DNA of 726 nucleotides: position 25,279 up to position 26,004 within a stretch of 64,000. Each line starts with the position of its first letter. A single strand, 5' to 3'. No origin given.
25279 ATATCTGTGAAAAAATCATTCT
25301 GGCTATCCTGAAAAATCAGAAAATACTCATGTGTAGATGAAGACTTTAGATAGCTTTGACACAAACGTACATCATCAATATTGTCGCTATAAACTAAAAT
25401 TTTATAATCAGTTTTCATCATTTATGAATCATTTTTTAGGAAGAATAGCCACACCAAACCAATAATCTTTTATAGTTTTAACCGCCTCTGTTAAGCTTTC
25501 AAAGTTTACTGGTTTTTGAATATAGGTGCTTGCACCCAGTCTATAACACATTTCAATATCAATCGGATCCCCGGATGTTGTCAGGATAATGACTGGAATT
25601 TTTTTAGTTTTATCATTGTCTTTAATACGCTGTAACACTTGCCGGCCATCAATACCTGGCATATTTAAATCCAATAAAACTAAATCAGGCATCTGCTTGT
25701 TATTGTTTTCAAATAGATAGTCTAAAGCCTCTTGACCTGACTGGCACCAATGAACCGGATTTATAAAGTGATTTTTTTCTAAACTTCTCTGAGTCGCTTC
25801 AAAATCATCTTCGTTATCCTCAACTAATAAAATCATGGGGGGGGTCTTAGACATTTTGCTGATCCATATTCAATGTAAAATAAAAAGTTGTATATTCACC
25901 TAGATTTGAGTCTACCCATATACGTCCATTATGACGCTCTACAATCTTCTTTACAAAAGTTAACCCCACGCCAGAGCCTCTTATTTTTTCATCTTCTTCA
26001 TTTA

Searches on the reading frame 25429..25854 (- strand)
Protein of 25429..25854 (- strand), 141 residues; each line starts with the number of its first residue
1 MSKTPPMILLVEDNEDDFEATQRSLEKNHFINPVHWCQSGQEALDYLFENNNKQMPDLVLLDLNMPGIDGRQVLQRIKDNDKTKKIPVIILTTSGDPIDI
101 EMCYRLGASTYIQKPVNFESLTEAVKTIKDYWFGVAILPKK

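Call 6: search_protein_families(library=pfam, proteins=[window:25429-25854:-])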
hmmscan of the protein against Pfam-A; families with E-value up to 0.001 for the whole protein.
window:25429-25854:- (141 aa): 1 family
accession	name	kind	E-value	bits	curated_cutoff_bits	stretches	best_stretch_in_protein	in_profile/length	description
PF00072.30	Response_reg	-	8.5e-26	90.8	30.2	1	8-126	1-111/111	Response regulator receiver domain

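Call 9: list_cluster_members(proteins=[P0001, window:25432-25854:-, window:25432-25836:-])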
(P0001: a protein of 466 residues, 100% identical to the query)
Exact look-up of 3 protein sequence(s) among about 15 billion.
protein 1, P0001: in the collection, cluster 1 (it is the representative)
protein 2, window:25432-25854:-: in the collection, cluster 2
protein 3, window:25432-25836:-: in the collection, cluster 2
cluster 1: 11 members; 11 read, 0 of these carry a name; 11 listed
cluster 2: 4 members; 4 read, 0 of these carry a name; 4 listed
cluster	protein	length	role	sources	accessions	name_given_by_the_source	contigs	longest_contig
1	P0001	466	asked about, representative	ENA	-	-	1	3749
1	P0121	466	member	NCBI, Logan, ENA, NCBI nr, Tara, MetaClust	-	-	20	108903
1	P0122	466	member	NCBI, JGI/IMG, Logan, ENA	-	-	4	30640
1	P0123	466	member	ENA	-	-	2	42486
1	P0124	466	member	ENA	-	-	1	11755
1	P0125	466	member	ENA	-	-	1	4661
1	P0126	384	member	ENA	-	-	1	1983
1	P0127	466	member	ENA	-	-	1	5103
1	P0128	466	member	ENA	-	-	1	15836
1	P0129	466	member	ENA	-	-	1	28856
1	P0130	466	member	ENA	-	-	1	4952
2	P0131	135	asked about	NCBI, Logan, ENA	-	-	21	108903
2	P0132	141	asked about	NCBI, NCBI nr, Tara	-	-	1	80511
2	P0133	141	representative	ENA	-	-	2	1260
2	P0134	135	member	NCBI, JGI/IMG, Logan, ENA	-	-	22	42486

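Call 16: find_homologous_proteins(query=window:25432-25854:-)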
Query window:25432-25854:- (141 aa): 5845 proteins with E <= 0.001 among 5967 candidates; the best 120 are listed.
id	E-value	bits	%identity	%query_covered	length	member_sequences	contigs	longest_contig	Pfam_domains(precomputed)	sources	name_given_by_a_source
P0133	1.4e-89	315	99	100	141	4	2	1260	PF00072.31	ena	-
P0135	2.6e-66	240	70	100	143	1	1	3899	PF00072.31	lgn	-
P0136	2.6e-63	230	73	95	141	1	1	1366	PF00072.31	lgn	-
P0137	4.2e-61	223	71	99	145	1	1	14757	PF00072.31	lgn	-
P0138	9.8e-61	222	73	95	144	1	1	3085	PF00072.31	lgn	-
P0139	1.8e-60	221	72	96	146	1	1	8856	PF00072.31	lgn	-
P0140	6.2e-60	219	70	95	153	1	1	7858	PF00072.31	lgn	-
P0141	8.2e-60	219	69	100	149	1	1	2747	PF00072.31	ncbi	-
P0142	8.5e-60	219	72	96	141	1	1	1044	PF00072.31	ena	-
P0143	1.5e-59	218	67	96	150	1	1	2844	PF00072.31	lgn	-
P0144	1.6e-59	218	68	98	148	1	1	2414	PF00072.31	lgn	-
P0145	2.3e-59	217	71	94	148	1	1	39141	PF00072.31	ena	-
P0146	2.6e-59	217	72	95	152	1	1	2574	PF00072.31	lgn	-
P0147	3.3e-59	217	69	97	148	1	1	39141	PF00072.31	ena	-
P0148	6.3e-59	216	64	99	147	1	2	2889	PF00072.31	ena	-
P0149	8.8e-59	215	71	95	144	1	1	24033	PF00072.31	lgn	-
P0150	1.4e-58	215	69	99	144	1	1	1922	PF00072.31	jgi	jgi:CheY-like chemotaxis protein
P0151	1.8e-58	214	68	99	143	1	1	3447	PF00072.31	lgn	-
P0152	2.0e-58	214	69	99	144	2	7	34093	PF00072.31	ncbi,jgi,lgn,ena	-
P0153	2.3e-58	214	68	99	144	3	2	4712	PF00072.31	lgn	-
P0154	2.9e-58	214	66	99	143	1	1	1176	PF00072.31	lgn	-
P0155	4.0e-58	213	66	96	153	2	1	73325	PF00072.31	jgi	jgi:CheY-like chemotaxis protein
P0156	5.7e-58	213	67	100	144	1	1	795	PF00072.31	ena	-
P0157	6.2e-58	213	68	99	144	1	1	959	PF00072.31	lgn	-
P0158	6.3e-58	213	66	96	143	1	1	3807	PF00072.31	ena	-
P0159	6.7e-58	213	68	94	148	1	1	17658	PF00072.31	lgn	-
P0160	8.8e-58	212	67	96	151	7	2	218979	PF00072.31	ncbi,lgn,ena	-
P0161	1.0e-57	212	67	96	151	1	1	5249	PF00072.31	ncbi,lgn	-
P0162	1.1e-57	212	65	99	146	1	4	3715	PF00072.31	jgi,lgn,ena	-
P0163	1.1e-57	212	66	99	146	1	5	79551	PF00072.31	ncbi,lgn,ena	-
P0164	1.2e-57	212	69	99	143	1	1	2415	PF00072.31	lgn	-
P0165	1.3e-57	212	69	95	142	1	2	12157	PF00072.31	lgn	-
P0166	1.7e-57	211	67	94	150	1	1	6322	PF00072.31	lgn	-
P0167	2.6e-57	211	66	99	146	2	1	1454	PF00072.31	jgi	jgi:two-component system response regulator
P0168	2.7e-57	211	66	95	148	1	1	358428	PF00072.31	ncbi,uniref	ncbi:response regulator [Agaribacter flavus]|uniref:Response regulator n=1 Tax=Agaribacter flavus Ta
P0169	3.3e-57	210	65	96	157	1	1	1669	PF00072.31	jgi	jgi:two-component system response regulator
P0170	3.3e-57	210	68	96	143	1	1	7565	PF00072.31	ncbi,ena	-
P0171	3.4e-57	210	67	98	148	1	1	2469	PF00072.31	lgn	-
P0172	3.7e-57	210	67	96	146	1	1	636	PF00072.31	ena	-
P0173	4.9e-57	210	67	97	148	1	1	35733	PF00072.31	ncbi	-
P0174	5.3e-57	210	68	95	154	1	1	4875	PF00072.31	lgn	-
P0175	5.9e-57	210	66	99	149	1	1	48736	PF00072.31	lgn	-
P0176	6.1e-57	209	66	97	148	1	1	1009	PF00072.31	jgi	jgi:two-component system, response regulator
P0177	6.5e-57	209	67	96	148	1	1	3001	PF00072.31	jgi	-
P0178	6.6e-57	209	66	95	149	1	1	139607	PF00072.31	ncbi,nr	ncbi:response regulator [Marinomonas agarivorans]|nr:response regulator [Marinomonas agarivorans]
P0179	6.6e-57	209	65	96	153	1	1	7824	PF00072.31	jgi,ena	-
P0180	8.4e-57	209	65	96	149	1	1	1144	PF00072.31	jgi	-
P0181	8.9e-57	209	66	99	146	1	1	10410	PF00072.31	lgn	-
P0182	9.5e-57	209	67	94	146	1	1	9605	PF00072.31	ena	-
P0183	1.0e-56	209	64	96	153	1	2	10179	PF00072.31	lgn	-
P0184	1.1e-56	209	69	95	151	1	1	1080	PF00072.31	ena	-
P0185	1.1e-56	209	68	94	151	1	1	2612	PF00072.31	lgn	-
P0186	1.1e-56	209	66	96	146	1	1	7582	PF00072.31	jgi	-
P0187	1.2e-56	209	68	96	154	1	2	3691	PF00072.31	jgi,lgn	jgi:CheY-like chemotaxis protein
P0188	1.2e-56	209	66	97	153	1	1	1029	PF00072.31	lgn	-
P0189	1.2e-56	209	66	96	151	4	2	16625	PF00072.31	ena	-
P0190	1.2e-56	209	67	94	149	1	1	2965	PF00072.31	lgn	-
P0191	1.3e-56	208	69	95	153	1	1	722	PF00072.31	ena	-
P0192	1.4e-56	208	65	98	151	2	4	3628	PF00072.31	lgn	-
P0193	1.4e-56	208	65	96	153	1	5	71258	PF00072.31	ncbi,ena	-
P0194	1.5e-56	208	67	95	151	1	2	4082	PF00072.31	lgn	-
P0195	1.8e-56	208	65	96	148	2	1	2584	PF00072.31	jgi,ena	-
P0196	1.8e-56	208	65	94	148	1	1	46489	PF00072.31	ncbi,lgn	-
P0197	1.9e-56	208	67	96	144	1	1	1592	PF00072.31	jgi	-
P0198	2.0e-56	208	66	96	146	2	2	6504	PF00072.31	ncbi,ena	-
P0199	2.1e-56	208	65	96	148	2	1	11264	PF00072.31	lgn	-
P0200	2.4e-56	208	68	94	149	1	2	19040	PF00072.31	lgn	-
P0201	2.4e-56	208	67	96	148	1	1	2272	PF00072.31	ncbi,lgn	-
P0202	2.5e-56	208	67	94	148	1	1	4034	PF00072.31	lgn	-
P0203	2.7e-56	207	67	94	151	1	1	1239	PF00072.31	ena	-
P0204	3.0e-56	207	66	94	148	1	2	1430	PF00072.31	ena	-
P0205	3.3e-56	207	65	96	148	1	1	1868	PF00072.31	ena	-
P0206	3.8e-56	207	66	95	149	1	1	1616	PF00072.31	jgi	jgi:two-component system, response regulator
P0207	3.8e-56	207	68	95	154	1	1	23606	PF00072.31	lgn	-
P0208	4.3e-56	207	64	96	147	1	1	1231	PF00072.31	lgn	-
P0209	5.5e-56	206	66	96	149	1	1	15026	PF00072.31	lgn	-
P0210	5.9e-56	206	65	100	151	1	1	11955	PF00072.31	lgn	-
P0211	6.2e-56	206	65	96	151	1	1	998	PF00072.31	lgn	-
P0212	6.6e-56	206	65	98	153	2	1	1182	PF00072.31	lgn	-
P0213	6.9e-56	206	68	94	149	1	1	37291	PF00072.31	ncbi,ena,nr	ncbi:MAG: response regulator [Proteobacteria bacterium]|nr:response regulator [Pseudomonadota bacter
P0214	7.9e-56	206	66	95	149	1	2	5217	PF00072.31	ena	-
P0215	1.1e-55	205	64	95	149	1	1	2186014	PF00072.31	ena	-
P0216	1.1e-55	205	64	96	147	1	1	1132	PF00072.31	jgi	-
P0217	1.2e-55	205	64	95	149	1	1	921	PF00072.31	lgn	-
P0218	1.5e-55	205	65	96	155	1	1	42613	PF00072.31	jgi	jgi:two-component system, response regulator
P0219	1.7e-55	205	64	96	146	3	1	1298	PF00072.31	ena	-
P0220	1.8e-55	205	64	96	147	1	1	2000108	PF00072.31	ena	-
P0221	2.0e-55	205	65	94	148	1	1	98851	PF00072.31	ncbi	-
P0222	2.0e-55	205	63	96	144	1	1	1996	PF00072.31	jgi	-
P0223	2.1e-55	205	66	95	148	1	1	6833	PF00072.31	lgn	-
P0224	2.1e-55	205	65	96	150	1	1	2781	PF00072.31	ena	-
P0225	2.1e-55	204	65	96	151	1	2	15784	PF00072.31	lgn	-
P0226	2.2e-55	204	65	99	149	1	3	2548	PF00072.31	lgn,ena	-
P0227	2.4e-55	204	62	96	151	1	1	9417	PF00072.31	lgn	-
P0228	2.4e-55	204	65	96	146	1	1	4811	PF00072.31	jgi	jgi:two-component system response regulator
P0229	3.3e-55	204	67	95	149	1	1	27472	PF00072.31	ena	-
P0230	3.4e-55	204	66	96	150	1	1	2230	PF00072.31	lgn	-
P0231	3.5e-55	204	67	96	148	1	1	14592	PF00072.31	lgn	-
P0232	3.6e-55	204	65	95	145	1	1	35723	PF00072.31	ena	-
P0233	3.7e-55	204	63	99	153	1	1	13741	PF00072.31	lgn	-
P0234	3.9e-55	204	64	94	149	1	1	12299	PF00072.31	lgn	-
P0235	4.1e-55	204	64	95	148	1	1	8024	PF00072.31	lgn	-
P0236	4.1e-55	204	64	96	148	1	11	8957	PF00072.31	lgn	-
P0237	4.8e-55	203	66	94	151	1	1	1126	PF00072.31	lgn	-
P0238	4.8e-55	203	62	99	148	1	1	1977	PF00072.31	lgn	-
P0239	5.0e-55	203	60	96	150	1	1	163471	PF00072.31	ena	-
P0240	5.1e-55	203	65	95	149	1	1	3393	PF00072.31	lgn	-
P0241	5.1e-55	203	66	99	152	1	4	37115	PF00072.31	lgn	-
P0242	5.6e-55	203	63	95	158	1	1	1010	PF00072.31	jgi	jgi:CheY-like chemotaxis protein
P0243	5.8e-55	203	64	99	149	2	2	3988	PF00072.31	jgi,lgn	jgi:CheY-like chemotaxis protein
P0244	6.0e-55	203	65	94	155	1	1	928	PF00072.31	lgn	-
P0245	6.5e-55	203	64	94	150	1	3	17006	PF00072.31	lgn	-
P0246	6.7e-55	203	64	96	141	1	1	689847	PF00072.31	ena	-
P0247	7.6e-55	203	64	96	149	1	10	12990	PF00072.31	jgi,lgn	jgi:CheY-like chemotaxis protein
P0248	8.6e-55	203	63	96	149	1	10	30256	PF00072.31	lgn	-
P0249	8.9e-55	202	66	97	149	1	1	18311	PF00072.31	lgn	-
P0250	9.2e-55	202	66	95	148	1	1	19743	PF00072.31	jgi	jgi:two-component system response regulator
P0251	1.0e-54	202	64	95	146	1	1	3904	PF00072.31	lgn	-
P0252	1.1e-54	202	64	96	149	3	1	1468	PF00072.31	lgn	-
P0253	1.3e-54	202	62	100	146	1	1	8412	PF00072.31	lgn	-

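Call 21: find_encoding_contigs(protein=P0154, flank=2500, max_places=3)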
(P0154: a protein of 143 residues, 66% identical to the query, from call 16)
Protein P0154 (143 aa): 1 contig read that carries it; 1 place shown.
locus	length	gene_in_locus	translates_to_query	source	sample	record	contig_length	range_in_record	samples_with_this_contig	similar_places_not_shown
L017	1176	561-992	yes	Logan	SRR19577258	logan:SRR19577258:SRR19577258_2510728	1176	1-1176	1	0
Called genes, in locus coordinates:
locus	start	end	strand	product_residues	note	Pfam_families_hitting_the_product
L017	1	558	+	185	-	?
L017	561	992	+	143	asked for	PF00072:Response_reg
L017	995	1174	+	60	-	?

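Call 22: find_encoding_contigs(protein=P0135, flank=2500, max_places=3)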
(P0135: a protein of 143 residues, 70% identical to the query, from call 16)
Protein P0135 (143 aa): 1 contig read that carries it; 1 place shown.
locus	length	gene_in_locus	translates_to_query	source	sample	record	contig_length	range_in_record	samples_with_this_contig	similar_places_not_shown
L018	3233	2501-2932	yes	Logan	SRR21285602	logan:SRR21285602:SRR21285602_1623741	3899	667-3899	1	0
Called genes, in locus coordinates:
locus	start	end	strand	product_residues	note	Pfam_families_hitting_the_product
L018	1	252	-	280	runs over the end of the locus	PF00072:Response_reg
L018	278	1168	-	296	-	PF00072:Response_reg, PF01627:Hpt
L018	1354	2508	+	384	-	PF00989:PAS, PF08448:PAS_4 (weak), PF13188:PAS_8 (weak), PF24820:Diguanyl_cycl_sensor (weak), PF13426:PAS_9, PF00512:HisKA, PF02518:HATPase_c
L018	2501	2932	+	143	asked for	PF00072:Response_reg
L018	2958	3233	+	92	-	?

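Call 41: search_solved_structures(query=window:25432-25854:-, max_evalue=1e-10, show_alignments=2)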
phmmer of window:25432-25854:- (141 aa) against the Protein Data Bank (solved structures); distinct sequences matched with E-value up to 1e-10: 40.
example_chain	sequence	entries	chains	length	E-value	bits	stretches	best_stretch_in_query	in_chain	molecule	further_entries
1k66_A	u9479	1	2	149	6.1e-39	136.5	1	4-140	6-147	Phytochrome Response Regulator RcpB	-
5te9_A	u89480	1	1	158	8.4e-28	100.4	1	8-139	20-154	Response regulator receiver protein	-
6xvu_A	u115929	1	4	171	5.2e-26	94.6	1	4-140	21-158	Response regulator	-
8avv_A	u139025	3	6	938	1.7e-24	89.7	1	4-140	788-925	Bacteriophytochrome,Response regulator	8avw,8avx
1k68_A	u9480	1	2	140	2.2e-24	89.3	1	8-139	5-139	Phytochrome Response Regulator RcpA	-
5brj_A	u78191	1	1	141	3.4e-24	88.7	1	8-132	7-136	Two component response regulator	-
5ic5_A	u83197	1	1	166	4.6e-22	81.8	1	8-133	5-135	Candidate response regulator, CheY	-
1jlk_A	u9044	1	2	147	5.4e-22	81.6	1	3-139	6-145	Response regulator RCP1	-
1i3c_A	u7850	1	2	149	5.7e-22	81.5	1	3-139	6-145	RESPONSE REGULATOR RCP1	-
3heb_A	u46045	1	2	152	1.4e-21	80.3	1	8-138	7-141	Response regulator receiver domain protein (CheY)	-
9xzo_A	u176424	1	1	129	3.8e-18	69.1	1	7-128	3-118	De novo protein M1X0B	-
4zyl_A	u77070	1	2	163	4e-18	69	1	3-139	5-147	RphyB protein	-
9g85_A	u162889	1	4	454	7.6e-15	58.4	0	34-128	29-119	Response regulator PleD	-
2wb4_A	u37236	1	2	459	7.9e-15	58.4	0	34-128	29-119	DIGUANYLATE CYCLASE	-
9g86_A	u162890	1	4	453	8e-15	58.4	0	35-128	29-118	Response regulator PleD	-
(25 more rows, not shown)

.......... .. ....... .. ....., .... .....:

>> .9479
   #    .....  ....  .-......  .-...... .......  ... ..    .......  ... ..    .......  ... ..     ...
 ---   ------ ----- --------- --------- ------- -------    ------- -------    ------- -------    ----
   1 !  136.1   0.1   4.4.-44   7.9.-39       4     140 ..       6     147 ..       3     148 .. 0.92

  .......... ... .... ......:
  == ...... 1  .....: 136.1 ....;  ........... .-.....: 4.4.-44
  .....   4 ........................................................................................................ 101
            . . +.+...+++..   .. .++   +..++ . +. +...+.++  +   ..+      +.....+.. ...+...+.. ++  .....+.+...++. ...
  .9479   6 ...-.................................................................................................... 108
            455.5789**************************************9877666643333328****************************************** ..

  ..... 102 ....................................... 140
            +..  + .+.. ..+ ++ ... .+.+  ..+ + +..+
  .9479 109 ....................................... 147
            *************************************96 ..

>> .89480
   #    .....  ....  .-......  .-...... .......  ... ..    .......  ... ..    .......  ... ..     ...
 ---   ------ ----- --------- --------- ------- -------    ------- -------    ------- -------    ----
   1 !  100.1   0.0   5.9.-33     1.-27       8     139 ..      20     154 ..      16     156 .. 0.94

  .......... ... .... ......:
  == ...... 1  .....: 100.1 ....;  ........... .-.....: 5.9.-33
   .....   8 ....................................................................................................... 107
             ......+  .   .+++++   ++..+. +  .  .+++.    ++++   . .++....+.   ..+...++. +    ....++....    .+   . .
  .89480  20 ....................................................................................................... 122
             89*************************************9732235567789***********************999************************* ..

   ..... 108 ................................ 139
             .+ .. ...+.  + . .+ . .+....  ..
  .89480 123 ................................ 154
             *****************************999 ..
